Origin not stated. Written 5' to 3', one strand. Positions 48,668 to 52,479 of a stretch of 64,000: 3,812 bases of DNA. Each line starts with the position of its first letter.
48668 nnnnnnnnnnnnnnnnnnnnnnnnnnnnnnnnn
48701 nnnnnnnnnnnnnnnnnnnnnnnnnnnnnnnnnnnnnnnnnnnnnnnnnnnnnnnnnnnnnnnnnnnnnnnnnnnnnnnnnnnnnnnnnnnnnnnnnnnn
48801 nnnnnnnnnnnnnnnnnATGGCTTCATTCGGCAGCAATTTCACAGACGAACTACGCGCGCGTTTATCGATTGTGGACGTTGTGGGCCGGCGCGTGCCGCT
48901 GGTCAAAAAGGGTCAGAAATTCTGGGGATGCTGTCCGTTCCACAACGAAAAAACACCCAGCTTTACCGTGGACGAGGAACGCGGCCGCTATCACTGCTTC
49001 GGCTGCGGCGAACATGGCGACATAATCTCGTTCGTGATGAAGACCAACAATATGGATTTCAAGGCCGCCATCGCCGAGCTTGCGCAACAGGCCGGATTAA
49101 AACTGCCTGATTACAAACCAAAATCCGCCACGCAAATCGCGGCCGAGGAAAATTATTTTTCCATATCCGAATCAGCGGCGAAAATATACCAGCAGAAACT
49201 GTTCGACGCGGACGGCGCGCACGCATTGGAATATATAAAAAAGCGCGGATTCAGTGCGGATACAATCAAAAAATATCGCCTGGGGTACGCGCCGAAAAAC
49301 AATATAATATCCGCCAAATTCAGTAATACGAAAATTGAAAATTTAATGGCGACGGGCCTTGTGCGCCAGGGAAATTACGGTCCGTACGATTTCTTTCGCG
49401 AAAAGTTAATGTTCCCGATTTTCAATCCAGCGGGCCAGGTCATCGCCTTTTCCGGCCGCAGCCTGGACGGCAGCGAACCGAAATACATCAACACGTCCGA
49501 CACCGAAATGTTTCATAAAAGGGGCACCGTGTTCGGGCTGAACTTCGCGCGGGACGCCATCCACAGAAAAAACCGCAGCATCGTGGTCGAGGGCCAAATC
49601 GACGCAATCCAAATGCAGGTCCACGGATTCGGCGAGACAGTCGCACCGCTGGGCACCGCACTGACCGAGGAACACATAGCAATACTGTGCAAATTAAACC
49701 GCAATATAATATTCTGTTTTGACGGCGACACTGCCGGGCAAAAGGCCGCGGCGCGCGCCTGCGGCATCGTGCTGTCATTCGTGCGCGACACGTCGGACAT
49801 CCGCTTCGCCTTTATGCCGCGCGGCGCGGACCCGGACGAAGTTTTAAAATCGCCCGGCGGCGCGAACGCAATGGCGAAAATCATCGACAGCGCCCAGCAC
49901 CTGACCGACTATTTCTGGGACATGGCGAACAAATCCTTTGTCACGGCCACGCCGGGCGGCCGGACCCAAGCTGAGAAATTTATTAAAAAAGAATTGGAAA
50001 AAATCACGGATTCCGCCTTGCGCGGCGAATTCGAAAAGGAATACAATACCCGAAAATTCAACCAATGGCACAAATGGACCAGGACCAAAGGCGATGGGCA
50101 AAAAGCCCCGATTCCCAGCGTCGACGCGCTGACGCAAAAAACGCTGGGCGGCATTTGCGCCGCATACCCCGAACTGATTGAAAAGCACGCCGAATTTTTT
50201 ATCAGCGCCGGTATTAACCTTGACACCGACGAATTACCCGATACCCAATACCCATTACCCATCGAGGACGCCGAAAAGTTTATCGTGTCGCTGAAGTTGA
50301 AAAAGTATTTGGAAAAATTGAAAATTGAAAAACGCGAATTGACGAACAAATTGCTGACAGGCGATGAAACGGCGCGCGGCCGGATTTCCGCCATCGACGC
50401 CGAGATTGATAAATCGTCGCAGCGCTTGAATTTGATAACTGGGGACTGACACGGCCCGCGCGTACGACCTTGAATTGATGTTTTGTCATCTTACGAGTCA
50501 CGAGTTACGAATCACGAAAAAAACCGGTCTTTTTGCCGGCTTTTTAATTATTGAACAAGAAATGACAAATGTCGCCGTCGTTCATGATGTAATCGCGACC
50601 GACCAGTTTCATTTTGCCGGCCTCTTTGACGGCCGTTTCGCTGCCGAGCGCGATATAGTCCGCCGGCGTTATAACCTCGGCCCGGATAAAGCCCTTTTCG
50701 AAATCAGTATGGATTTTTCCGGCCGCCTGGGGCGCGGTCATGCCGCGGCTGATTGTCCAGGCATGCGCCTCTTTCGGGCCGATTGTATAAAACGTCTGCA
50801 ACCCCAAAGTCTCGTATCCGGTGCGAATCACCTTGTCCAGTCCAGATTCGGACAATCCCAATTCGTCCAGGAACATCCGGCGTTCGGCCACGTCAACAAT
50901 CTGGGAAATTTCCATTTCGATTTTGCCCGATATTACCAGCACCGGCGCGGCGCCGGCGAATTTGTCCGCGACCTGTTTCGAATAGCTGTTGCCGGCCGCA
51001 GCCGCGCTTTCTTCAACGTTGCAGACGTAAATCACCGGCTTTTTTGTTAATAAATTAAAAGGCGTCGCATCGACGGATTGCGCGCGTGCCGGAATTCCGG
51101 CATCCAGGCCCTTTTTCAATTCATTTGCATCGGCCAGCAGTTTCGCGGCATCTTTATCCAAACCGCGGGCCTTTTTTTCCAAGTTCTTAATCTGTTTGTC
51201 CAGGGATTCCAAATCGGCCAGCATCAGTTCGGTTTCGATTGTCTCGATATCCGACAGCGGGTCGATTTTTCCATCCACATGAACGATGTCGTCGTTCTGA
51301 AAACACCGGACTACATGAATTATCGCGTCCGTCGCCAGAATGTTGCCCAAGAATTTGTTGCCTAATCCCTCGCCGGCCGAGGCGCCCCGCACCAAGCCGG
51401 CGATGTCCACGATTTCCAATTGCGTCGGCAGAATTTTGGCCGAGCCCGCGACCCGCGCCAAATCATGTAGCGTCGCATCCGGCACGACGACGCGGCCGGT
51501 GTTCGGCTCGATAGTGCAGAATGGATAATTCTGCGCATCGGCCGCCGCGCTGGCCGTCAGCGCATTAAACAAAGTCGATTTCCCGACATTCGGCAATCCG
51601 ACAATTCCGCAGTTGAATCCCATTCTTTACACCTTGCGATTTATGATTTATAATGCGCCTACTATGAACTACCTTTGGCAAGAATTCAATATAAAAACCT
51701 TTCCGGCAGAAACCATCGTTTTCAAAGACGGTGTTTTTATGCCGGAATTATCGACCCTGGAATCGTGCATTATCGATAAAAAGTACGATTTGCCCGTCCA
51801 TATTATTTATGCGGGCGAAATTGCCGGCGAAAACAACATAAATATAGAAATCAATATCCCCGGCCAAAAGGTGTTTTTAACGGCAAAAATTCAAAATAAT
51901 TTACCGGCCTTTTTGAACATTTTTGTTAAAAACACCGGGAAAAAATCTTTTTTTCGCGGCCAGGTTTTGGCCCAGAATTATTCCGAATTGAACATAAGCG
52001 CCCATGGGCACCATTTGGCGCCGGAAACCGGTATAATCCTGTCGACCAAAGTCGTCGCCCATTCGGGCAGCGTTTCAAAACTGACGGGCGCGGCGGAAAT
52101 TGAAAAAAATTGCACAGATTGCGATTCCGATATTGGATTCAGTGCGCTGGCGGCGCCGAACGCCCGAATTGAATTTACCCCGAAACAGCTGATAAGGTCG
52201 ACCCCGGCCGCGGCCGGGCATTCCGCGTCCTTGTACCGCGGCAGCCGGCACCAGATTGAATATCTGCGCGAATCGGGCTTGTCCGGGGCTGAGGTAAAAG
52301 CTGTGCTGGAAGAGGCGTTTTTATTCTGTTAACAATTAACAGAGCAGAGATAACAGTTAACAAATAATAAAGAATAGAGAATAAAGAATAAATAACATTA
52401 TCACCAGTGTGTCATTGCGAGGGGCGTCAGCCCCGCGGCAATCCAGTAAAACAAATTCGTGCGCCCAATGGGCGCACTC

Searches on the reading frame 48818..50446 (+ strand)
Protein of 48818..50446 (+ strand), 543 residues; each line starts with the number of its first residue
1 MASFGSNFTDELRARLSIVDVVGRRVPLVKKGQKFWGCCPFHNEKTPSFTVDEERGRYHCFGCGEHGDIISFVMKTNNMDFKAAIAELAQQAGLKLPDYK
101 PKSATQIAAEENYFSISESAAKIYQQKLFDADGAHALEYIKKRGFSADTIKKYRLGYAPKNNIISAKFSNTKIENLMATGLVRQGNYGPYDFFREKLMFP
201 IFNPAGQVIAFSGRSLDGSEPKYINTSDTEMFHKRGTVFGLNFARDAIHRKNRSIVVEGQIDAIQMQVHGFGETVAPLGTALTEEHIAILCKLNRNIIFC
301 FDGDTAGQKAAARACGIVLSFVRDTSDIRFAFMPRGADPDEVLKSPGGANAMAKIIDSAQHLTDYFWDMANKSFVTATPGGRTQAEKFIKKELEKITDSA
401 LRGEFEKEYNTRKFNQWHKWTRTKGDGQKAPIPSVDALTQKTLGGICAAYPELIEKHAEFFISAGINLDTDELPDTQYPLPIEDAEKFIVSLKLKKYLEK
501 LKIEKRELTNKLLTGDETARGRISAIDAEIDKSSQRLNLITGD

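Call 16: search_protein_families(library=pfam, proteins=[window:48818-50446:+], max_evalue=0.001)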
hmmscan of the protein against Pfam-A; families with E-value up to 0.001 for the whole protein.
window:48818-50446:+ (543 aa): 5 families
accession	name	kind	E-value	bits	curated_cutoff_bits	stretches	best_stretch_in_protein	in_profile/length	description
PF01807.25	Zn_ribbon_DnaG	-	9.1e-36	122.1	24.9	1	7-98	4-95/98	CHC2 zinc finger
PF08275.17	DNAG_N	-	1.2e-33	116.3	26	1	124-244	2-127/128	DNA primase catalytic core, N-terminal domain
PF13155.12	Toprim_2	-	1.9e-15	57.5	22.1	1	255-343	1-88/88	Toprim-like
PF13662.12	Toprim_4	-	3e-14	53.4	25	1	255-316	4-72/85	Toprim domain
PF01751.28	Toprim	-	3e-10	40.6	23.1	1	255-315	3-77/96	Toprim domain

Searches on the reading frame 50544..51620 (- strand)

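Call 16: search_protein_families(library=pfam, proteins=[window:50544-51620:-], max_evalue=0.001)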
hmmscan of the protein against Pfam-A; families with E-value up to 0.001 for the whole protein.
window:50544-51620:- (358 aa): 4 families
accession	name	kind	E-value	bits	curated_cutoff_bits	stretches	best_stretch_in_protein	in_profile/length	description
PF06071.19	YchF-GTPase_C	-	4.7e-37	126.4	27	1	274-357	1-84/84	Protein of unknown function (DUF933)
PF01926.29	MMR_HSR1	-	4.4e-21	75.6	21.9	1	4-116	2-93/113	50S ribosome-binding GTPase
PF02421.24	FeoB_N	-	1.6e-07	31.4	27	1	4-47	3-45/156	Ferrous iron transport protein B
PF02824.27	TGS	-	0.00076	19.9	22.2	0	290-351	13-55/60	TGS domain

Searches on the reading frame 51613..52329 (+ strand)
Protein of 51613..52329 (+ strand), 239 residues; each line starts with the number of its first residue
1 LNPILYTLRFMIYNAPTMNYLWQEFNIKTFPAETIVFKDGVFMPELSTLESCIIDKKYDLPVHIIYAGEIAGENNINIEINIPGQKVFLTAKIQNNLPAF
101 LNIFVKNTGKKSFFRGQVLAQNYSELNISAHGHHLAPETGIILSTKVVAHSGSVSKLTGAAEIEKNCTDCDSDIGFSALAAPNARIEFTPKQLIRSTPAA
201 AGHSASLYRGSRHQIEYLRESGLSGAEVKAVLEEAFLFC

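Call 18: search_protein_families(library=pfam, proteins=[window:51613-52329:+], max_evalue=0.001)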
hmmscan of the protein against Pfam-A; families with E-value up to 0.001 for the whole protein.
window:51613-52329:+ (239 aa): 1 family
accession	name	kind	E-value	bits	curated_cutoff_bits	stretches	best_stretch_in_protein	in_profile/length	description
PF01458.23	SUFBD_core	-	3.7e-08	33.6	27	1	103-236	98-232/232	SUF system FeS cluster assembly, SufBD core domain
